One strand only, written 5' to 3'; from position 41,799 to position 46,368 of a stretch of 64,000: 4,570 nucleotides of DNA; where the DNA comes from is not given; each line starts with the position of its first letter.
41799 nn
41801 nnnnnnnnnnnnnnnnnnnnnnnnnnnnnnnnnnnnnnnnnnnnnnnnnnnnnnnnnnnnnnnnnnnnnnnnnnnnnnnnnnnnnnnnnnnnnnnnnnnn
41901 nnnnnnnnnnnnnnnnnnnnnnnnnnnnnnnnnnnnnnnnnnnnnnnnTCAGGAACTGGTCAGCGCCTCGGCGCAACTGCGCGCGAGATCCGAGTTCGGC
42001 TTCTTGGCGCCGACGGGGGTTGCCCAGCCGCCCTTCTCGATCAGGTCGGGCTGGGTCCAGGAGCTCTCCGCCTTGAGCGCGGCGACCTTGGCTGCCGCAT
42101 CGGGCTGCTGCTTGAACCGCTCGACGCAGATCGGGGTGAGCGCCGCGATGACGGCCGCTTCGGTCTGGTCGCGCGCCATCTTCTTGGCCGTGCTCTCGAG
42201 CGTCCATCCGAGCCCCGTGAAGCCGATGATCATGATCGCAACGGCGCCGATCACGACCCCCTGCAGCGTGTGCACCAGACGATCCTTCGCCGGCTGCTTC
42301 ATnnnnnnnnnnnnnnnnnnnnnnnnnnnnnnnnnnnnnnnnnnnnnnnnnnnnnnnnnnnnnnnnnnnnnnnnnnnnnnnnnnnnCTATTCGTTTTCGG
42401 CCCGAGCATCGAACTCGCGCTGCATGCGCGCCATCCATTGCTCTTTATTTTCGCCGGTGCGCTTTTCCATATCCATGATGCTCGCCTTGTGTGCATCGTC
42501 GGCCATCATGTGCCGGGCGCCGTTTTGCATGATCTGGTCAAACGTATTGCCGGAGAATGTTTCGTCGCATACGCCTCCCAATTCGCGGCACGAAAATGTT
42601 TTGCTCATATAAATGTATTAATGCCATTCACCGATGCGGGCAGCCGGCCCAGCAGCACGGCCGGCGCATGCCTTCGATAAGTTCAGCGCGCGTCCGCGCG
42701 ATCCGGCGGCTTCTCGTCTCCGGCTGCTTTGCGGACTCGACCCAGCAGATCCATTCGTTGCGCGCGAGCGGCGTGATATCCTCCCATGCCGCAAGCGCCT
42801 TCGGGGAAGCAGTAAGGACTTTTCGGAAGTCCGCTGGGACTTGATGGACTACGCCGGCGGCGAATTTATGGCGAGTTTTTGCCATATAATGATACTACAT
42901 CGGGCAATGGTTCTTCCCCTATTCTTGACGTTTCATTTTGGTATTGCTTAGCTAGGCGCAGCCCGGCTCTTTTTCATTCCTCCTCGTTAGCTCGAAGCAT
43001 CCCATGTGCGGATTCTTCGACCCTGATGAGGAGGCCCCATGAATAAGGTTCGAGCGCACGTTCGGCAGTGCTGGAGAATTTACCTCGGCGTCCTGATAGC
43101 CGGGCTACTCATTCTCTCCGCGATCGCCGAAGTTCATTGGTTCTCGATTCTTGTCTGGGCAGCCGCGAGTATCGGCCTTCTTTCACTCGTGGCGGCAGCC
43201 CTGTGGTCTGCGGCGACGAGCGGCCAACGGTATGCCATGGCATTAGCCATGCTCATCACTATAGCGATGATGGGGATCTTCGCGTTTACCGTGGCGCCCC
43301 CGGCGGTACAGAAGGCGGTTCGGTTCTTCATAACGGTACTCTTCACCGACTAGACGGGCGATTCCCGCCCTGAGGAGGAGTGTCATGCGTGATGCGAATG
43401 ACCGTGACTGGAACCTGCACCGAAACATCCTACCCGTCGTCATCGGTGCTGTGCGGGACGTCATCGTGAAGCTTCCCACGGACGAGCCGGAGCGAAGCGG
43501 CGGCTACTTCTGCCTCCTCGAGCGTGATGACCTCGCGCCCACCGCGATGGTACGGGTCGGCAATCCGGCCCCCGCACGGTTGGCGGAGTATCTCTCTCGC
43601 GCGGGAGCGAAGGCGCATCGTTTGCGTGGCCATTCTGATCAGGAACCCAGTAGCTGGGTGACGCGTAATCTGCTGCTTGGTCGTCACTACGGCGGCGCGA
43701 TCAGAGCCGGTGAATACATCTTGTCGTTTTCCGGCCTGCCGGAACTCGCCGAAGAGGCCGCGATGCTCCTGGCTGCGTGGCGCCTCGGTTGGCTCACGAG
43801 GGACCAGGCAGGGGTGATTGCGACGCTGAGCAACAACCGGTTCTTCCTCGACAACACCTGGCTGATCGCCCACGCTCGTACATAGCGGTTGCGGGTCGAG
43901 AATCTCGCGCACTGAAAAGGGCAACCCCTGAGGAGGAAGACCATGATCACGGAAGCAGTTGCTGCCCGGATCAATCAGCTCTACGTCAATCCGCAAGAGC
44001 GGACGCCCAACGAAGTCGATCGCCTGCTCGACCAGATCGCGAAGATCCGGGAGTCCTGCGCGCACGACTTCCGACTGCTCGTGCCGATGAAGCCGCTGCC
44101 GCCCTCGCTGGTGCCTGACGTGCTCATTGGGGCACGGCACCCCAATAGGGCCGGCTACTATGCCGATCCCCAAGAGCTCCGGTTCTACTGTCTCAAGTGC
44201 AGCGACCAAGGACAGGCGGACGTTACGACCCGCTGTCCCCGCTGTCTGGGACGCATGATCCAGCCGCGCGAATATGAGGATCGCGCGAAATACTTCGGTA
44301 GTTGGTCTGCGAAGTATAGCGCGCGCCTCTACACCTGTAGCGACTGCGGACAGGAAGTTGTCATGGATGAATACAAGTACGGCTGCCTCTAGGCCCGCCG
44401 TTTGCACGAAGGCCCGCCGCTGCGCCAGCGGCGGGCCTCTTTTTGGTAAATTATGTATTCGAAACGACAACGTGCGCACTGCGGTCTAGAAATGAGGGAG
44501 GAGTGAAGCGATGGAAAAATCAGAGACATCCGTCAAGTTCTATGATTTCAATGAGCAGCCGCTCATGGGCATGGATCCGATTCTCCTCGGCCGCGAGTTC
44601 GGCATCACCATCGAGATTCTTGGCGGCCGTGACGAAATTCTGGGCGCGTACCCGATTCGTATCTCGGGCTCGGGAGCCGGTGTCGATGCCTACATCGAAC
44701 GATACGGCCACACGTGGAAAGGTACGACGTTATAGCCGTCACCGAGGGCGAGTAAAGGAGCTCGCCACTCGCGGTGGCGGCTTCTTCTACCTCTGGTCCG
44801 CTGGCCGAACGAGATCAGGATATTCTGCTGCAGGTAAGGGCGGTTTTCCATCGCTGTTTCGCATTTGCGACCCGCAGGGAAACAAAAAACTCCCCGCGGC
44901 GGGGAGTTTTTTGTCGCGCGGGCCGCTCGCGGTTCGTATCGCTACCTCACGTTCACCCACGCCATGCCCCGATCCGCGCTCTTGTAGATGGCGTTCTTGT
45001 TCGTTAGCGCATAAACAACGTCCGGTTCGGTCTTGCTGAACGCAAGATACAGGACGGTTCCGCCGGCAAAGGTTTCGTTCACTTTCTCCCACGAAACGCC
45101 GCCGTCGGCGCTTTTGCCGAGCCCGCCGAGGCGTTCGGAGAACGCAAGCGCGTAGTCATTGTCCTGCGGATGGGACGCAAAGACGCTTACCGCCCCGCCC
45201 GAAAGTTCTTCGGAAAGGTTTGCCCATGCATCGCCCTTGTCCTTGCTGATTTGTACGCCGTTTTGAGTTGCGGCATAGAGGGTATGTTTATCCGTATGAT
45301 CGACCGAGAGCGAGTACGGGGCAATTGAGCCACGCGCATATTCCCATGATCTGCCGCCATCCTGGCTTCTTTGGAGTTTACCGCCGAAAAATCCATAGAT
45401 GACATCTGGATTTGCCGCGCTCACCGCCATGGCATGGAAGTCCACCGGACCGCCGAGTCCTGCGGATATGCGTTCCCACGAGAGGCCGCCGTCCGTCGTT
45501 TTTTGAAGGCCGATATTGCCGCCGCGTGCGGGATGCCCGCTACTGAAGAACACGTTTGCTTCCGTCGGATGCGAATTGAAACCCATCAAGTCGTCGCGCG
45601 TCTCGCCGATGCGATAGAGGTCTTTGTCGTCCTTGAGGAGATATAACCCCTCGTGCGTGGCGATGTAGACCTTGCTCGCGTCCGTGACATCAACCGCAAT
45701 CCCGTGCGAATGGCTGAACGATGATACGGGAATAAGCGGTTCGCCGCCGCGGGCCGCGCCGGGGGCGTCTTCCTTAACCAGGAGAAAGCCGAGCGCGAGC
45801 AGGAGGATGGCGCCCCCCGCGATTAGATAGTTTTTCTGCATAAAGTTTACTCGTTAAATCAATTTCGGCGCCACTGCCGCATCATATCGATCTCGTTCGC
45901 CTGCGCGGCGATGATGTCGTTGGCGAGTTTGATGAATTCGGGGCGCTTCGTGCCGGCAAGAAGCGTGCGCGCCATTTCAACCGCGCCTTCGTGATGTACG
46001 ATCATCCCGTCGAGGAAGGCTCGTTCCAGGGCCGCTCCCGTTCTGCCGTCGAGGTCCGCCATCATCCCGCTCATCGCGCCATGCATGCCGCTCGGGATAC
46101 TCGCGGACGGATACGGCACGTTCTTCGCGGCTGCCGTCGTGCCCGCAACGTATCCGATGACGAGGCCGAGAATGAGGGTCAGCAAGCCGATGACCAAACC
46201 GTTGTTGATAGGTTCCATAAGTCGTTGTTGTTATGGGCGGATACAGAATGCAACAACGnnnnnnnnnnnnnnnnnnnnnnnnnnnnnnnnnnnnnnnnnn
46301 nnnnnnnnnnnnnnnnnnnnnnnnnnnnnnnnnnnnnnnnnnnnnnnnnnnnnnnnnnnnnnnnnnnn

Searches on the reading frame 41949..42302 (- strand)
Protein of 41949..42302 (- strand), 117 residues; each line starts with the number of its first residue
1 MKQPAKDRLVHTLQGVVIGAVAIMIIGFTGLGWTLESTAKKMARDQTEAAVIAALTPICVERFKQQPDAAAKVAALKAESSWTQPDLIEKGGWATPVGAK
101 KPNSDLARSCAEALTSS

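Call 3: search_protein_families(library=pfam, proteins=[window:41949-42302:-], max_evalue=0.1)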
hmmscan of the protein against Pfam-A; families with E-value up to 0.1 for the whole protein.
window:41949-42302:- (117 aa): 1 family
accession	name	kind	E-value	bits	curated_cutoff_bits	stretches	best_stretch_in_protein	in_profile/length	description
PF03929.21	PepSY_TM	-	0.042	14.1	28.8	1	10-70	180-220/295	PepSY-associated TM region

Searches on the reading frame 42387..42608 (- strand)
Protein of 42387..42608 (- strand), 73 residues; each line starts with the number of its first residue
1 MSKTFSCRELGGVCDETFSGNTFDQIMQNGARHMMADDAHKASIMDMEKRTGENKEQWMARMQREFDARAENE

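Call 3: search_protein_families(library=pfam, proteins=[window:42387-42608:-], max_evalue=0.1)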
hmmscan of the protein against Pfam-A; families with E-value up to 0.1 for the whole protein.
window:42387-42608:- (73 aa): 2 families
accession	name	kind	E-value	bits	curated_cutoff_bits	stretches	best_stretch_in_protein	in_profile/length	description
PF06348.16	DUF1059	-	0.00034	21.2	21.1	1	3-37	2-36/56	Protein of unknown function (DUF1059)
PF15609.12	PRTase_2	-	0.0057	16.6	28.8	1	13-65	125-178/188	Phosphoribosyl transferase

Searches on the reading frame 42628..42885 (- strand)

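Call 3: search_protein_families(library=pfam, proteins=[window:42628-42885:-], max_evalue=0.1)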
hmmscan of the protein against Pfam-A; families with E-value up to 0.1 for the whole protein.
window:42628-42885:- (85 aa): 1 family
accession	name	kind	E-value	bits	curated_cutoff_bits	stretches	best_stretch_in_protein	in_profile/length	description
PF13376.11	OmdA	-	9.2e-21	74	25.6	1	15-71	3-59/60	Bacteriocin-protection, YdeI or OmpD-Associated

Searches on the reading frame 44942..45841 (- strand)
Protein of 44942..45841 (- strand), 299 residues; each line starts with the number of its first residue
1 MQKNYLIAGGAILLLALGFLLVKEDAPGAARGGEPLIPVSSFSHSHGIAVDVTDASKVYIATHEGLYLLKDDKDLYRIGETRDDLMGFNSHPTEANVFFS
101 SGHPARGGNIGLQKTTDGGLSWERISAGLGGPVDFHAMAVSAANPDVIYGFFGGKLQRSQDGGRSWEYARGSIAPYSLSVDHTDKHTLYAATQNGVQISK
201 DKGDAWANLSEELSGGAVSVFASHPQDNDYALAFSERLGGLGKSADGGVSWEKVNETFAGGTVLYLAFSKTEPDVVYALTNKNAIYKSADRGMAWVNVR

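Call 64: search_protein_families(library=pfam, proteins=[window:44942-45841:-], max_evalue=0.001)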
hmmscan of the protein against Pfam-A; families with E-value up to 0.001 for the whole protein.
window:44942-45841:- (299 aa): 4 families
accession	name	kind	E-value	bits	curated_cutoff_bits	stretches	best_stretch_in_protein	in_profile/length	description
PF15902.12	Sortilin-Vps10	-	5.4e-14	52.3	33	2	244-297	6-59/446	Sortilin, neurotensin receptor 3,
PF14870.12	PSII_BNR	-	8.7e-07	28.9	27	0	108-219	36-150/303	Photosynthesis system II assembly factor YCF48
PF02012.26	BNR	-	1.8e-06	27.5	27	0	157-167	1-11/12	BNR/Asp-box repeat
PF19755.4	DUF6242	-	0.00053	20.4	29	0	237-295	171-217/217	Domain of unknown function (DUF6242)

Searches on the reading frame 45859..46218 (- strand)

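Call 64: search_protein_families(library=pfam, proteins=[window:45859-46218:-], max_evalue=0.001)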
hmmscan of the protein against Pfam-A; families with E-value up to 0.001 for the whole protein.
window:45859-46218:- (119 aa): 2 families
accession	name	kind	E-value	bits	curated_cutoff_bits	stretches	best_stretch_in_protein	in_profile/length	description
PF03713.19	DUF305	-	3.1e-20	73.2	27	1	43-116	76-150/151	Domain of unknown function (DUF305)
PF13628.12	DUF4142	-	0.00012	22.8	27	1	27-104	53-126/138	Domain of unknown function (DUF4142)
